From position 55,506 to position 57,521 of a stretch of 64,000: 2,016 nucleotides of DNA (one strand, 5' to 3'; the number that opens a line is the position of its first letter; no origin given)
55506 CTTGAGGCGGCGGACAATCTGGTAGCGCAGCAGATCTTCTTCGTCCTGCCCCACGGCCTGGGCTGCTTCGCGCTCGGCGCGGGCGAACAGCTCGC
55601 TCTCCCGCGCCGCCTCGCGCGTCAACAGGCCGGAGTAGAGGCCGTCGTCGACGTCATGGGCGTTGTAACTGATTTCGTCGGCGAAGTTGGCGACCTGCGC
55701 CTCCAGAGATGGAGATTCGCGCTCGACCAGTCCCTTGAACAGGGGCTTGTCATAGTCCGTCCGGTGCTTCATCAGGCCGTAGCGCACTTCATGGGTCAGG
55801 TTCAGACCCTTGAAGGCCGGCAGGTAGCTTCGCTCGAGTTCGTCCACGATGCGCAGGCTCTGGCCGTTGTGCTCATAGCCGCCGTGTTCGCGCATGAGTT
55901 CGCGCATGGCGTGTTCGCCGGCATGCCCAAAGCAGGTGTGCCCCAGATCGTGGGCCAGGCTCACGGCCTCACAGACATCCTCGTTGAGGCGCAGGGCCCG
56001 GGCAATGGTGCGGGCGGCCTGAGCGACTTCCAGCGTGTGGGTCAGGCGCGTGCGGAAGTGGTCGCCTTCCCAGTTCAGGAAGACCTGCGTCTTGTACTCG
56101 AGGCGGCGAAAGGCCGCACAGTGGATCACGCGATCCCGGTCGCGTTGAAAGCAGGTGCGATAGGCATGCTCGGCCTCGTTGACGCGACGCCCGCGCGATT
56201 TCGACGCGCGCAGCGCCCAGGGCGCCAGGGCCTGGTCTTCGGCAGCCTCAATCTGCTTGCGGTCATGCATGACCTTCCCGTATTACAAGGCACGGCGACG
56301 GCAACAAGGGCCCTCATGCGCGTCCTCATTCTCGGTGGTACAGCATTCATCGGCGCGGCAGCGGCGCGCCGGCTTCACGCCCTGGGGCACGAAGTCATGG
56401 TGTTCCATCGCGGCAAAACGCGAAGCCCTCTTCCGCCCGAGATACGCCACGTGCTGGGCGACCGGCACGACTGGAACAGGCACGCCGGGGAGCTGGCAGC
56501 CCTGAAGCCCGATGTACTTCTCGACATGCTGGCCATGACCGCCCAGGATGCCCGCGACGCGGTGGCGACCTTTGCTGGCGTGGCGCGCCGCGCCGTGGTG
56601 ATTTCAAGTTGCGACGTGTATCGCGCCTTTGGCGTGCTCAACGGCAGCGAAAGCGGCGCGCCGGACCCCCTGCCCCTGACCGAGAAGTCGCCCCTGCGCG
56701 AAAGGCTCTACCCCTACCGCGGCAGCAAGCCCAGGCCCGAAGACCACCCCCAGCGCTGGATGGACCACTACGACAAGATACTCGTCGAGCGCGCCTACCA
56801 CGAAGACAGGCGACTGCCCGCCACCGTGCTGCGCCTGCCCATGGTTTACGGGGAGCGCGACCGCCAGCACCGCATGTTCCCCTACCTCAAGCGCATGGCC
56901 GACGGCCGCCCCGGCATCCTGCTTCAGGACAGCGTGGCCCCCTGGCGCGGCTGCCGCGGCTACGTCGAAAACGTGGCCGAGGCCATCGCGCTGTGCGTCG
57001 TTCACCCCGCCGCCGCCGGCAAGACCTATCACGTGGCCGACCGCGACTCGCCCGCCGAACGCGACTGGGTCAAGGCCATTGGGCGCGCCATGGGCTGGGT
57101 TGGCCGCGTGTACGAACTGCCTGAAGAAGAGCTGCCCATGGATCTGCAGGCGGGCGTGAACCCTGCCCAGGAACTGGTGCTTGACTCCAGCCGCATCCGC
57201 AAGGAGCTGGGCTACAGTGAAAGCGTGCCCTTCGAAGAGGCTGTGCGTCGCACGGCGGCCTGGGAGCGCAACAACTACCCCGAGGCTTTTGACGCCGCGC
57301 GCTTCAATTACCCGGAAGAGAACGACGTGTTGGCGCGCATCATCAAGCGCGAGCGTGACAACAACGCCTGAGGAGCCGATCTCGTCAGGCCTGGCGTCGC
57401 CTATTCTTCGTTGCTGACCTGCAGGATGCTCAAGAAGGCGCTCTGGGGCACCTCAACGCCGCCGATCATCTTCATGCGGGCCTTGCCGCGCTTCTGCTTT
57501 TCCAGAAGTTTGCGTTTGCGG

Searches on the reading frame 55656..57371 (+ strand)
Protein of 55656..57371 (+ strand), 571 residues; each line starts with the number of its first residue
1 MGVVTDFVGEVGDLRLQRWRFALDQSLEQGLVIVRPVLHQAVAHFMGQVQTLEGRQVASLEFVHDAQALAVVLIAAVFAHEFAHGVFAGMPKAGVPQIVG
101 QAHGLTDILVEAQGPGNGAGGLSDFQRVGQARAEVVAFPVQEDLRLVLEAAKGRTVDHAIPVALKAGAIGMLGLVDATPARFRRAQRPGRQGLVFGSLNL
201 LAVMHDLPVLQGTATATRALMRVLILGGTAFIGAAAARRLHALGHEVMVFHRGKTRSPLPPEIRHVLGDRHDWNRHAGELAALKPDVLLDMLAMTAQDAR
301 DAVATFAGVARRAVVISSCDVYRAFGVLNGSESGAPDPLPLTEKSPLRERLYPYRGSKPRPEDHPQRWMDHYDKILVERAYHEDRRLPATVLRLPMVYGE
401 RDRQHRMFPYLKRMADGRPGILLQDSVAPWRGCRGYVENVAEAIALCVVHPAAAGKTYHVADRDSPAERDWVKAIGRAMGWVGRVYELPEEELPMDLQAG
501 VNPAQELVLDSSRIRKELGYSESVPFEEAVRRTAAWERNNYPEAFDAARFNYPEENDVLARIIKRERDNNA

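Call 4: search_protein_families(library=pfam, proteins=[window:55656-57371:+], max_evalue=0.01)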
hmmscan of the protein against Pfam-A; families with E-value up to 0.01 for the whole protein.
window:55656-57371:+ (571 aa): 3 families
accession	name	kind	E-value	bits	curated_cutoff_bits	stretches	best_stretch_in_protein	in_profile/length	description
PF01370.27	Epimerase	-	3.4e-14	53.3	20.9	1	223-460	1-239/240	NAD dependent epimerase/dehydratase family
PF16363.11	GDP_Man_Dehyd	-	2.9e-06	27.4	27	1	379-533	165-332/332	GDP-mannose 4,6 dehydratase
PF04321.23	RmlD_sub_bind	-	0.0025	17.4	27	0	386-532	140-280/287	RmlD substrate binding domain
